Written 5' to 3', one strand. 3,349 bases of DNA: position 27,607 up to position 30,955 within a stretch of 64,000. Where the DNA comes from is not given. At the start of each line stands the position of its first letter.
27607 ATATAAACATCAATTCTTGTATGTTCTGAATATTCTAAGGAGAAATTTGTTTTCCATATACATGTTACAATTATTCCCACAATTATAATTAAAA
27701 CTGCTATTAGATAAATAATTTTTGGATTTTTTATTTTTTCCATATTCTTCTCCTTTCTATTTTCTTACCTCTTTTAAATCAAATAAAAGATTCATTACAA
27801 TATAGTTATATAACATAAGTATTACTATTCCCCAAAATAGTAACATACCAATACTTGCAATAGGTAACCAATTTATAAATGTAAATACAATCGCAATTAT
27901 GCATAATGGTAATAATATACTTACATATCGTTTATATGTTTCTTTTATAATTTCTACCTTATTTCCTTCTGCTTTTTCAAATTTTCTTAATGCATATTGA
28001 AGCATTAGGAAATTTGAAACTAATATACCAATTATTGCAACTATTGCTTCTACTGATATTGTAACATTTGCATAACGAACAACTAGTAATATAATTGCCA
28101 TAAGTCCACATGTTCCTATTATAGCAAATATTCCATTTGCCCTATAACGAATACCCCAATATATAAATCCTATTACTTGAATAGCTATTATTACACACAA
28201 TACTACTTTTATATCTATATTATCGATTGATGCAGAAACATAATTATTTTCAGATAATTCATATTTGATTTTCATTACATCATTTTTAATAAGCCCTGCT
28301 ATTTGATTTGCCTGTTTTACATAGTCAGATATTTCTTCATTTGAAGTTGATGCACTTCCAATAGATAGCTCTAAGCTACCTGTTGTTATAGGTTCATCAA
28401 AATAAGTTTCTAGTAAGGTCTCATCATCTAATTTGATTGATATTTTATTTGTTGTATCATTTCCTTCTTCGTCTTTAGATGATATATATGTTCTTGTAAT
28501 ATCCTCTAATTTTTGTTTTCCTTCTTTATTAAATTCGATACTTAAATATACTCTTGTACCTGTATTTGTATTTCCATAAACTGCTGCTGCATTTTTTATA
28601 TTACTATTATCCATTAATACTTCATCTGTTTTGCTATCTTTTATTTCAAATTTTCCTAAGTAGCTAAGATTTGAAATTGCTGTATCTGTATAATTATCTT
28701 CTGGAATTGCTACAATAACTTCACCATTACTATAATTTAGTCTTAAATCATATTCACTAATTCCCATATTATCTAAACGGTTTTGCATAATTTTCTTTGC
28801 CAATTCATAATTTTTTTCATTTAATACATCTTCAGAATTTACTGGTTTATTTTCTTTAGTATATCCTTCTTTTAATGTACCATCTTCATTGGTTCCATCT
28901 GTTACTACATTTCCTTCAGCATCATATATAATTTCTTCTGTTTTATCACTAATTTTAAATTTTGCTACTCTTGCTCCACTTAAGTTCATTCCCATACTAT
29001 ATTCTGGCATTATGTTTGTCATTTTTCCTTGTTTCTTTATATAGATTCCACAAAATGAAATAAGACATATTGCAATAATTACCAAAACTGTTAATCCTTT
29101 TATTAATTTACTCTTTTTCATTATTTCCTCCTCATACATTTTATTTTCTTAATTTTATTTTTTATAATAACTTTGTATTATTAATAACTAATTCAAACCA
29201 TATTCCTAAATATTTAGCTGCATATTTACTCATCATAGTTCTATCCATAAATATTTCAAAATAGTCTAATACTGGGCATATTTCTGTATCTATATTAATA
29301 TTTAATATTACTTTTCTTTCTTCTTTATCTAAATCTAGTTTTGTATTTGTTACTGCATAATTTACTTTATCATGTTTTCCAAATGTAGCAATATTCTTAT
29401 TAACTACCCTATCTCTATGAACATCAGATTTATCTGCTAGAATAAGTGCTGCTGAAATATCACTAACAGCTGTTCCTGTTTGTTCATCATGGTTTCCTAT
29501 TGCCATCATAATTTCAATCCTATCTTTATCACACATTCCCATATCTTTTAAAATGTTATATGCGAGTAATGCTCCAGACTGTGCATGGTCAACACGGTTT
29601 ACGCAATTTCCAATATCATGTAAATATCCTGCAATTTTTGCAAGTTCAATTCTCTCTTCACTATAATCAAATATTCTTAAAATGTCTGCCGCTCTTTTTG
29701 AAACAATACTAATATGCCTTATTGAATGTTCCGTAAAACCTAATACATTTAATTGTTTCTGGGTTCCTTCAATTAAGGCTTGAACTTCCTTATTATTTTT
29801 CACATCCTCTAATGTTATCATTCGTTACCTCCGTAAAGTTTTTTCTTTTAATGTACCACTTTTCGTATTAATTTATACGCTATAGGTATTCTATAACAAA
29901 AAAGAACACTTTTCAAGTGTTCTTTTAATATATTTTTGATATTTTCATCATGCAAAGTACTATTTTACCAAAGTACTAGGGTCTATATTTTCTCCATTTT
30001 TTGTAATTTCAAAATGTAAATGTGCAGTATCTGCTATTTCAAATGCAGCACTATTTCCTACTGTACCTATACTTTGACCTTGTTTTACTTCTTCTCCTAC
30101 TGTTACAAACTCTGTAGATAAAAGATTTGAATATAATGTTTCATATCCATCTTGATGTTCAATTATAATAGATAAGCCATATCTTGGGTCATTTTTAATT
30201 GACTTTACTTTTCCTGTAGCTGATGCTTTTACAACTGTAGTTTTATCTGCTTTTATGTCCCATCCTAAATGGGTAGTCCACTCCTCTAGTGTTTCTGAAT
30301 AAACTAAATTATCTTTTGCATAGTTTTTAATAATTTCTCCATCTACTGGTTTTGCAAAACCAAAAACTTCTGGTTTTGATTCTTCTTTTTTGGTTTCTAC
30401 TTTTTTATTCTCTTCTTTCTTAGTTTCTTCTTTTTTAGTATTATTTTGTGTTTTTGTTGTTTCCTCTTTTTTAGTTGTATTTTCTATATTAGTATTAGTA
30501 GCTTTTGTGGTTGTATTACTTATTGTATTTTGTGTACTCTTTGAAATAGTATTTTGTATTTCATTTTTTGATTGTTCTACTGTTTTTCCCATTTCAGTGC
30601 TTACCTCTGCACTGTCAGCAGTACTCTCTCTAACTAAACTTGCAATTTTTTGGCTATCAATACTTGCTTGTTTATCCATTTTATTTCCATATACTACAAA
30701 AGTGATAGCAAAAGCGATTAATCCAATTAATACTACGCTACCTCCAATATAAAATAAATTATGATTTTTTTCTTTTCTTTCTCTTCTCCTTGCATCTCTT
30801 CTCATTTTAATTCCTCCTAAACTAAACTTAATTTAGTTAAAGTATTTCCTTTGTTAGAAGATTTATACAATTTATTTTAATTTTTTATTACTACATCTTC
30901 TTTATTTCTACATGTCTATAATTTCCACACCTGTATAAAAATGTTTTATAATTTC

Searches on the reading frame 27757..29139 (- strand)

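Call 22: search_protein_families(library=pfam, proteins=[window:27757-29139:-])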
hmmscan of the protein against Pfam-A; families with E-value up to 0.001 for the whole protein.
window:27757-29139:- (460 aa): 1 family
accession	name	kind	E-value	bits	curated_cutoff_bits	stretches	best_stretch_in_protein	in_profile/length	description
PF22599.2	SecDF_P1_head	-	0.00072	19.9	27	0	173-259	18-92/114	SecDF, P1 head subdomain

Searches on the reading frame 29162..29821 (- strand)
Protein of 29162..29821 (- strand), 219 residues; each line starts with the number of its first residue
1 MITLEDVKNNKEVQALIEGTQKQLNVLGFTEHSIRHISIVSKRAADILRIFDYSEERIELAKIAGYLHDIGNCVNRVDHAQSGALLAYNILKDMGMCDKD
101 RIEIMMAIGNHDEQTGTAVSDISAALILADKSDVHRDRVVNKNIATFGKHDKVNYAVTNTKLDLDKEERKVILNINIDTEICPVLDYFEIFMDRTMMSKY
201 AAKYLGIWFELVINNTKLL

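Call 22: search_protein_families(library=pfam, proteins=[window:29162-29821:-])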
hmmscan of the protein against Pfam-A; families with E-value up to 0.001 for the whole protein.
window:29162-29821:- (219 aa): 1 family
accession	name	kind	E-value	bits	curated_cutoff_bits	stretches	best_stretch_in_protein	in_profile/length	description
PF01966.28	HD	-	1.3e-06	29.1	22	1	34-116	6-90/116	HD domain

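Call 53: search_protein_families(library=ncbifam, proteins=[window:29162-29821:-], max_evalue=0.01)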
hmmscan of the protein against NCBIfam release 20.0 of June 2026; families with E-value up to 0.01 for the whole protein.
window:29162-29821:- (219 aa): 5 families
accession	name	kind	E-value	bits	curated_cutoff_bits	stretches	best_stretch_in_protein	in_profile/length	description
TIGR01596.1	cas3_HD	equivalog_domain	7.2e-05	22.9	43.45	0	36-71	4-43/178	CRISPR-associated endonuclease Cas3''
TIGR00295.1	TIGR00295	hypoth_equivalog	0.00018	21.3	172.35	1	21-99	2-79/164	TIGR00295 family protein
TIGR00277.1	HDIG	domain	0.00026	20.8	27.6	1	31-89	3-67/84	HDIG domain-containing metalloprotein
NF002895.0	PRK03381.1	equivalog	0.00086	17.5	631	1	56-105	441-489/782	[protein-PII] uridylyltransferase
TIGR03319.1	RNase_Y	equivalog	0.0066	15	454.35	1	56-118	350-407/514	ribonuclease Y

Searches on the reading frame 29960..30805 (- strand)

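Call 22: search_protein_families(library=pfam, proteins=[window:29960-30805:-])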
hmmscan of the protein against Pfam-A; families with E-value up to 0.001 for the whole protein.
window:29960-30805:- (281 aa): 2 families
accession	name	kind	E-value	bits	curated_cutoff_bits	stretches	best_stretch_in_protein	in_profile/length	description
PF01551.29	Peptidase_M23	-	3.5e-25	88.5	28.7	1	178-276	2-96/96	Peptidase family M23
PF00802.24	Glycoprotein_G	-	0.00024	21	27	1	24-150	40-161/263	Pneumovirus attachment glycoprotein G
